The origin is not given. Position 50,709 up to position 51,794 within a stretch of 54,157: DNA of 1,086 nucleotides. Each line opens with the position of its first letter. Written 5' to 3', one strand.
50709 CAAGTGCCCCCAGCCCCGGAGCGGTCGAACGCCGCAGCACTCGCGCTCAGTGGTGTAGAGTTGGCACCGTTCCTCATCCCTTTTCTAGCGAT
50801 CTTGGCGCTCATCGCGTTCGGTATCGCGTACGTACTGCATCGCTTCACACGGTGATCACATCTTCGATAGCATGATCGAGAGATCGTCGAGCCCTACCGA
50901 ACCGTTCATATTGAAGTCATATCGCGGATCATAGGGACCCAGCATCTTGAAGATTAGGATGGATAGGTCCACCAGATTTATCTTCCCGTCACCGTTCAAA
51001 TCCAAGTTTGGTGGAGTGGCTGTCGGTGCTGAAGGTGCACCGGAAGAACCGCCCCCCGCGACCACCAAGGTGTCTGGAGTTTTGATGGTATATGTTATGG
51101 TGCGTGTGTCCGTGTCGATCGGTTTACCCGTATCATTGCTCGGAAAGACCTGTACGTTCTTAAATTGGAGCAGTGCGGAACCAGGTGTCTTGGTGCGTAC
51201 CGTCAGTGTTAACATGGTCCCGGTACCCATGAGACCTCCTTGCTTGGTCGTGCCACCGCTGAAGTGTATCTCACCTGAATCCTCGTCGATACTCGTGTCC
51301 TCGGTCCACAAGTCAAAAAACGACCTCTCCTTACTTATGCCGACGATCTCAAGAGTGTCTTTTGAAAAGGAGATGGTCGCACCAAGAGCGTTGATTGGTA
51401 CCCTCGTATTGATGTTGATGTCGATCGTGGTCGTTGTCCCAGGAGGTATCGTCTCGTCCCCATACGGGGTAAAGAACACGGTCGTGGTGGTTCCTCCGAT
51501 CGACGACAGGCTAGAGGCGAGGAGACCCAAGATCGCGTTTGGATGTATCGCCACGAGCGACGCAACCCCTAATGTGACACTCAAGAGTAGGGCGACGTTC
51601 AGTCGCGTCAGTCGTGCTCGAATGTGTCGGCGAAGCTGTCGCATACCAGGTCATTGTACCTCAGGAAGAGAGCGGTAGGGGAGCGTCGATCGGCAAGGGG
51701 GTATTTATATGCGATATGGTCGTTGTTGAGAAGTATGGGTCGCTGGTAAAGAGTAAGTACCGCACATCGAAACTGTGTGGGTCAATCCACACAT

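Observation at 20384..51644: Non-cellulosomal cohesin-dockerin network built around the giant gene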

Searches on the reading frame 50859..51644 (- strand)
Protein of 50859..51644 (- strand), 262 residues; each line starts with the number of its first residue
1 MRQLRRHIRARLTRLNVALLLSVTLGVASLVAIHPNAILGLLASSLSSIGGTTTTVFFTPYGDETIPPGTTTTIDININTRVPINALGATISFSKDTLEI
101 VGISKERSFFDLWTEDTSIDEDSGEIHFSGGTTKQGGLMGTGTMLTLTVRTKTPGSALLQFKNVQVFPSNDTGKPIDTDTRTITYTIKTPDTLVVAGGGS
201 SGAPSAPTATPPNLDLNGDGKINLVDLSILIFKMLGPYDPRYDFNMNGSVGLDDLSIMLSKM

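Call 8: search_protein_families(library=pfam, proteins=[window:50859-51644:-], max_evalue=1)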
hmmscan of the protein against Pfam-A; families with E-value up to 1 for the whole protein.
window:50859-51644:- (262 aa): 6 families
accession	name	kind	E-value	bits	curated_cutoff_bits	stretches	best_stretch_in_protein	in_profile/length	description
PF00404.24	Dockerin_1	-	1e-05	26.1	22.9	2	209-232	31-54/57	Dockerin type I domain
PF00036.39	EF-hand_1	-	0.014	15.3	25.4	1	214-228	9-23/29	EF hand domain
PF13405.12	EF-hand_6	-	0.048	13.9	25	0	214-228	9-23/30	EF-hand domain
PF13499.12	EF-hand_7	-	0.12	13.2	30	0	214-228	11-25/67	EF-hand domain pair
PF01083.28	Cutinase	-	0.27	11.6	25.9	1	127-204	8-91/173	Cutinase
PF13202.12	EF-hand_5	-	0.3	11.1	25.9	1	214-223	8-17/25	EF hand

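Call 14: search_protein_families(library=ncbifam, proteins=[window:50859-51644:-], max_evalue=1)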
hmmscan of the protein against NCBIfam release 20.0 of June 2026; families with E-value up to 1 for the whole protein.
window:50859-51644:- (262 aa): 0 families

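Call 22: search_protein_families(library=pfam, alignment_id=A2, max_evalue=0.01)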
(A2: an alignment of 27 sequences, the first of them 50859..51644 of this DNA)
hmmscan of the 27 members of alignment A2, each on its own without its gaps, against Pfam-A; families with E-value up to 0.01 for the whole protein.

A. member 1, window:50859-51644:- (262 aa): 1 family
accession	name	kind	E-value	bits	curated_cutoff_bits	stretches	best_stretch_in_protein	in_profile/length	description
PF00404.24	Dockerin_1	-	1e-05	26.1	22.9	1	209-232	31-54/57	Dockerin type I domain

B. families by the number of members that match (of 27 scanned): 7 families
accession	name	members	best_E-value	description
PF00404.24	Dockerin_1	20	1.4e-08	Dockerin type I domain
PF00963.24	Cohesin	12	3.5e-09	Cohesin domain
PF13202.12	EF-hand_5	3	6.2e-05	EF hand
PF00036.39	EF-hand_1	3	7.3e-05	EF hand domain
PF13499.12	EF-hand_7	2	0.00083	EF-hand domain pair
PF13405.12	EF-hand_6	2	0.0025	EF-hand domain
PF09394.16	Inhibitor_I42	1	0.0048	Chagasin family peptidase inhibitor I42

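Call 23: search_solved_structures(query=A2, max_evalue=1, show_alignments=3)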
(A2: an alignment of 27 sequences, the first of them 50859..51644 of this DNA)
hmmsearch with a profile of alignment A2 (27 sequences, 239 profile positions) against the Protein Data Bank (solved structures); distinct sequences matched with E-value up to 1: 114 (the best 60 are shown).
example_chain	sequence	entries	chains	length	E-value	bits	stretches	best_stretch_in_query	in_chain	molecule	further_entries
2jnk_A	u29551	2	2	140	0.00026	23.7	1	162-237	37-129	Hyalurononglucosaminidase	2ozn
5k39_B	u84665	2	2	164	0.0028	20.3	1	157-238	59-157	Dockerin module from a protein of unknown function | Ig domain protein group 2 domain protein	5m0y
2ccl_B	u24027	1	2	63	0.003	20.2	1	191-234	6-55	ENDO-1,4-BETA-XYLANASE Y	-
1ohz_B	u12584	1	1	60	0.0079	18.8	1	191-234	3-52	ENDO-1,4-BETA-XYLANASE Y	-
2y3n_B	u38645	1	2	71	0.0098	18.6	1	190-235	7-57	CELLULOSOMAL FAMILY-48 PROCESSIVE GLYCOSIDE HYDROLASE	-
2yik_A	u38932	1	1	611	0.015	17.9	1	179-234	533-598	ENDOGLUCANASE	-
3kcp_A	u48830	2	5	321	0.024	17.3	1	151-236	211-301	Cellulosomal-scaffolding protein A | Cellulosome anchoring protein cohesin region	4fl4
8bav_C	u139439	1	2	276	0.028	17.1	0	147-236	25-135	Secretagogin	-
9qfa_A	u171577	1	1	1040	0.042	16.5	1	183-236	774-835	Ruminococcus bromii Amy12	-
1dgu_A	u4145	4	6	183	0.072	15.7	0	194-237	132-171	CALCIUM-SATURATED CIB | APO CIB | Calcium and integrin-binding protein 1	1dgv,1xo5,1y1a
6ocx_A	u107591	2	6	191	0.082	15.5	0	194-237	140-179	Calcium and integrin-binding protein 1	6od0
4fl4_A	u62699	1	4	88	0.092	15.4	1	190-234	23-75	Glycoside hydrolase family 9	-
6kgc_B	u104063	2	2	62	0.1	15.2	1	191-238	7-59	And cellulose-binding endoglucanase family 9 CelL ortholog dockerin domain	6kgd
2l4h_A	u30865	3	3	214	0.11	15.1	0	194-237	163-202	Calcium and integrin-binding protein 1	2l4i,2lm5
6kg9_A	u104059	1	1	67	0.12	14.9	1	191-238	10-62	And cellulose-binding endoglucanase family 9 CelL ortholog dockerin domain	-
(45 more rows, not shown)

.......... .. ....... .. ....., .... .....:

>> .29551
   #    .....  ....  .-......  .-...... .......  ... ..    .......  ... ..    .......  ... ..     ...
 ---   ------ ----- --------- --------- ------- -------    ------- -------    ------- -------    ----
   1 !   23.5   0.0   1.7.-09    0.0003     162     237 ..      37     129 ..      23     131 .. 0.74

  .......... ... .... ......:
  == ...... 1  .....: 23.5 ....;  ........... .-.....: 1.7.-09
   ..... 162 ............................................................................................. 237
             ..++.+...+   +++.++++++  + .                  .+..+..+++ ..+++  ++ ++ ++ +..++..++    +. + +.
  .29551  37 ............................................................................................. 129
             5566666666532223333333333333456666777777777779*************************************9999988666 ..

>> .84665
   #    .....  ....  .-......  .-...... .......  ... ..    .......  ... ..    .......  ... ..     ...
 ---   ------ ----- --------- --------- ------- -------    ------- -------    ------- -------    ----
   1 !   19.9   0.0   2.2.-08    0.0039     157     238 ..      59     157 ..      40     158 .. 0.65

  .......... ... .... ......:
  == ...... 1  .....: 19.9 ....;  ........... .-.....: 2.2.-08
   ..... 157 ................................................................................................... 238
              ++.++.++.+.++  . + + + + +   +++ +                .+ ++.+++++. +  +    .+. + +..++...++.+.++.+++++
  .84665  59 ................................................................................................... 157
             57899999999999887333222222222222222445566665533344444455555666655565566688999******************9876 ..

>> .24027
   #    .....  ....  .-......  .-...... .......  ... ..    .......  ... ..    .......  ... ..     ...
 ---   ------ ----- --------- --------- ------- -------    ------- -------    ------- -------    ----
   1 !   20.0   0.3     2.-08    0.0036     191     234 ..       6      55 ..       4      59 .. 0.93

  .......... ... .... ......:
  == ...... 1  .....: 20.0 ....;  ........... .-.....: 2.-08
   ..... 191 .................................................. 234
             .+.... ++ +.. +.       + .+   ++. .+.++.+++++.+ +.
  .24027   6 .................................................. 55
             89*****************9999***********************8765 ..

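Call 30: predict_structure(alignment_id=A2)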
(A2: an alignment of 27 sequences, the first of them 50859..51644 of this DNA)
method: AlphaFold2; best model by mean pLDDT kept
length: 262 residues; sequences in the alignment: 27
mean_pLDDT: 86.2   pTM: 0.59
mean pLDDT of the five models: 86.2, 85.4, 84.5, 83.3, 82.5
residues with pLDDT >= 90: 176; 70-90: 40; 50-70: 34; < 50: 12
segments of 3 or more residues with pLDDT < 50: 45-48, 196-199
pLDDT, mean of each block of 10 residues (from residue 1): 79 76 64 54 50 89 94 97 97 98 95 90 96 96 97 97 97 94 95 56 61 92 96 92 92 95 92
secondary structure, 60 per line:
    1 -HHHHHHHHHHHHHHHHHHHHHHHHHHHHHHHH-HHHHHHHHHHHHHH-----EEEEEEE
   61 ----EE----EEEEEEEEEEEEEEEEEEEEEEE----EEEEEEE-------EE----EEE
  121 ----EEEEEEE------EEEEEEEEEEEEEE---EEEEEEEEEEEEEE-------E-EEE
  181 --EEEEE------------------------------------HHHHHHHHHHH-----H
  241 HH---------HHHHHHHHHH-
elements in order: H2-33 H35-48 E54-60 E71-93 E98-104 E118-120 E125-131 E138-151 E155-168 E178-180 E183-187 H224-234 H252-261

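Call 32: fold_search(model_id=the predicted structure, library=pdb)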
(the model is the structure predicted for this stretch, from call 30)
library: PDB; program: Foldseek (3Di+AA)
matches with E <= 10: 1997; with E <= 0.001: 73
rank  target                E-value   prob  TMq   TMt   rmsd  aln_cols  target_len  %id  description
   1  4dh2_A                6.8e-09  1.00  0.44  0.70   2.9       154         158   20  Crystal structure of Coh-OlpC(Cthe_0452)-Doc435(Cthe_0435) complex: A novel type I Cohesin-Dockerin complex from Clost (released 2012-11-28)
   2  6kgd_A                7.6e-09  1.00  0.42  0.70   3.6       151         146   16  Crystal structure of CaDoc0917(R49D)-CaCohA2 complex at pH 8.0 (released 2020-07-08)
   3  6kgc_A                8.1e-09  1.00  0.42  0.72   3.7       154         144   16  Crystal structure of CaDoc0917(R49D)-CaCohA2 complex at pH 5.4 (released 2020-07-08)
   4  6kge_A                1.3e-08  1.00  0.40  0.70   3.7       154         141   16  Crystal structure of CaDoc0917(R16D)-CaCohA2 complex at pH 5.5 (released 2020-07-08)
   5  4dh2_C                1.9e-08  1.00  0.42  0.68   3.1       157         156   19  Crystal structure of Coh-OlpC(Cthe_0452)-Doc435(Cthe_0435) complex: A novel type I Cohesin-Dockerin complex from Clost (released 2012-11-28)
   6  2xdh                  2.4e-08  1.00  0.42  0.75   3.4       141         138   16  Non-cellulosomal cohesin from the hyperthermophilic archaeon Archaeoglobus fulgidus (released 2010-05-26)
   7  3kcp_A                2.6e-08  1.00  0.42  0.37  21.1       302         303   17  Crystal structure of interacting Clostridium thermocellum multimodular components (released 2010-02-09)
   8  4ums                  2.9e-08  1.00  0.42  0.66   4.4       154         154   17  The crystal structure of the seventh ScaB type I cohesin from Pseudobacteroides cellulosolvens (released 2015-05-06)
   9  2jh2_A                3.2e-08  1.00  0.38  0.68   4.0       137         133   13  X-ray crystal structure of a cohesin-like module from Clostridium perfringens (released 2007-11-06)
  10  4fl4_I                4.3e-08  1.00  0.42  0.36  20.4       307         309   16  Scaffoldin conformation and dynamics revealed by a ternary complex from the Clostridium thermocellum cellulosome (released 2012-06-27)
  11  6kgf_A                5.7e-08  1.00  0.41  0.71   3.0       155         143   16  Crystal structure of CaDoc0917(R16D)-CaCohA2 complex at pH 8.2 (released 2020-07-08)
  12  5lxv_C                7.2e-08  1.00  0.35  0.50   9.7       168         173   12  Crystal structure of Ruminococcus flavefaciens scaffoldin C cohesin in complex with a dockerin from an uncharacterized (released 2016-10-19)
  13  5nrm_A                9.6e-08  1.00  0.42  0.74   3.1       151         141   11  Crystal structure of the sixth cohesin from Acetivibrio cellulolyticus' scaffoldin B in complex with Cel5 dockerin S51 (released 2018-01-31)
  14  5lxv_A                1.0e-07  1.00  0.33  0.49   9.8       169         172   12  Crystal structure of Ruminococcus flavefaciens scaffoldin C cohesin in complex with a dockerin from an uncharacterized (released 2016-10-19)
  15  3ghp_A                1.5e-07  1.00  0.39  0.51   8.0       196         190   12  Structure of the second type II cohesin module from the adaptor ScaA scaffoldin of Acetivibrio cellulolyticus (includi (released 2009-06-23)
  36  9ifr                  1.4e-06  1.00  0.38  0.74   3.2       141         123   17  CLIPPER domain from the Gram-negative fibrillar adhesin "B9T28_05395 (released 2025-11-26)
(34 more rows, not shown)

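Call 44: find_related_loci(query=A3, collection=genome_contigs, flank=10000)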
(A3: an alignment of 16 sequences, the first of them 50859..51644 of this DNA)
Query A3 (262 aa) in genome_contigs; peptide patterns used: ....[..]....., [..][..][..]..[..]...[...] (x = any residue, [..] = any of these).
62 stretches matched a pattern; 23 encode a relative of the query (tblastn E <= 1e-3); 23 distinct loci.
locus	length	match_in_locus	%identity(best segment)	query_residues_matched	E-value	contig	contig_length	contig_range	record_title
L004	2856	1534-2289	66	9-262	2e-104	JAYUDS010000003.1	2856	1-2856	MAG: Candidatus Adlerbacteria bacterium isolate GFS_7244 GFS_7244_2, whole genome shotgun sequence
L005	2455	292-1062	62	5-262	8e-101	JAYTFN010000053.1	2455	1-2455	MAG: Candidatus Adlerbacteria bacterium isolate GFS_2183 GFS_2183_52, whole genome shotgun sequence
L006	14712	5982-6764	63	2-262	2e-96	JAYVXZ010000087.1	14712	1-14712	MAG: Candidatus Adlerbacteria bacterium isolate GL85_DN_metabinner_53 GL85_DN_metabinner_53_86, whole genome shotgun seq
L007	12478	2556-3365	56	1-262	6e-91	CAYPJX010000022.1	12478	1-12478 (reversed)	MAG TPA_asm: uncultured Candidatus Saccharibacteria bacterium isolate SRP286056_co2_22 genome assembly, contig: NODE_831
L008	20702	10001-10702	63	23-262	2e-80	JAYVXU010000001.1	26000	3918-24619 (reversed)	MAG: Candidatus Adlerbacteria bacterium isolate GL85_DN_metabinner_15 GL85_DN_metabinner_15_0, whole genome shotgun sequ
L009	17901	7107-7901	47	1-262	6e-72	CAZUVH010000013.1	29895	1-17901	MAG TPA_asm: uncultured Candidatus Saccharibacteria bacterium isolate SRP287051_co2_176 genome assembly, contig: NODE_32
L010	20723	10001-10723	45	17-262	4e-67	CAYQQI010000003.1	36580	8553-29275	MAG TPA_asm: uncultured Candidatus Saccharibacteria bacterium isolate binchicken_co264_107 genome assembly, contig: NODE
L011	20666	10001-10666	48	37-262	3e-65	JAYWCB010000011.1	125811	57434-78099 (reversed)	MAG: Candidatus Paceibacterota bacterium isolate GL94_DN_metabat_15 GL94_DN_metabat_15_10, whole genome shotgun sequence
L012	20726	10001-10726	44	17-262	2e-65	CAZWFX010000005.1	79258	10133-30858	MAG TPA_asm: uncultured Candidatus Saccharibacteria bacterium isolate SRP278252_co2_728 genome assembly, contig: NODE_45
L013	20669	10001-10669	46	36-262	8e-65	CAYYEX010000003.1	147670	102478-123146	MAG TPA_asm: uncultured Candidatus Saccharibacteria bacterium isolate ERP113451_co1_280 genome assembly, contig: NODE_36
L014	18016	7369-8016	46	47-262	1e-63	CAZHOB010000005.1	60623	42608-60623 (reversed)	MAG TPA_asm: uncultured Candidatus Saccharibacteria bacterium isolate SRP193066_co2_91 genome assembly, contig: NODE_165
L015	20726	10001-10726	43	17-262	1e-63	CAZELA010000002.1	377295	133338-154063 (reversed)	MAG TPA_asm: uncultured Candidatus Saccharibacteria bacterium isolate SRP170004_co1_374 genome assembly, contig: NODE_19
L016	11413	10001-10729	45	16-262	7e-63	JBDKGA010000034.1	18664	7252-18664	MAG: Candidatus Parcubacteria bacterium isolate farmington_2019_sw_WHONDRS-S19S_0053_B_bin.33 scaffold_852791, whole gen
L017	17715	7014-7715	46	23-262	1e-61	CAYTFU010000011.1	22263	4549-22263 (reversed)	MAG TPA_asm: uncultured Candidatus Saccharibacteria bacterium isolate ERP113451_co1_10 genome assembly, contig: NODE_266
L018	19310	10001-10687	45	30-262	1e-60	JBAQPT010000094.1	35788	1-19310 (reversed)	MAG: Minisyncoccia bacterium isolate MFD03286_ilm_asm_bin13 k127_124697, whole genome shotgun sequence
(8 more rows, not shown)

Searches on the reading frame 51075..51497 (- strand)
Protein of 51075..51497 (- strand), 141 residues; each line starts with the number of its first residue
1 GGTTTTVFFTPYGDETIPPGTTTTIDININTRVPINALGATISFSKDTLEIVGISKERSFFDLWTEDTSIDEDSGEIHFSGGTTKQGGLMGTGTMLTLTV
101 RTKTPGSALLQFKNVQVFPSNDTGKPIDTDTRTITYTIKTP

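Call 55: search_protein_families(library=pfam, proteins=[window:51075-51497:-], max_evalue=1)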
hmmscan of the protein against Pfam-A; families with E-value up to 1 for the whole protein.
seq(141 aa): 2 families
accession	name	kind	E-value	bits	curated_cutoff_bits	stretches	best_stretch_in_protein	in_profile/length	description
PF03463.20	eRF1_1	-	0.12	12.8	23.8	1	61-105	59-103/123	eRF1 domain 1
PF16939.11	Porin_6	-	0.17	11.4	27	1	31-79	151-199/282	Putative porin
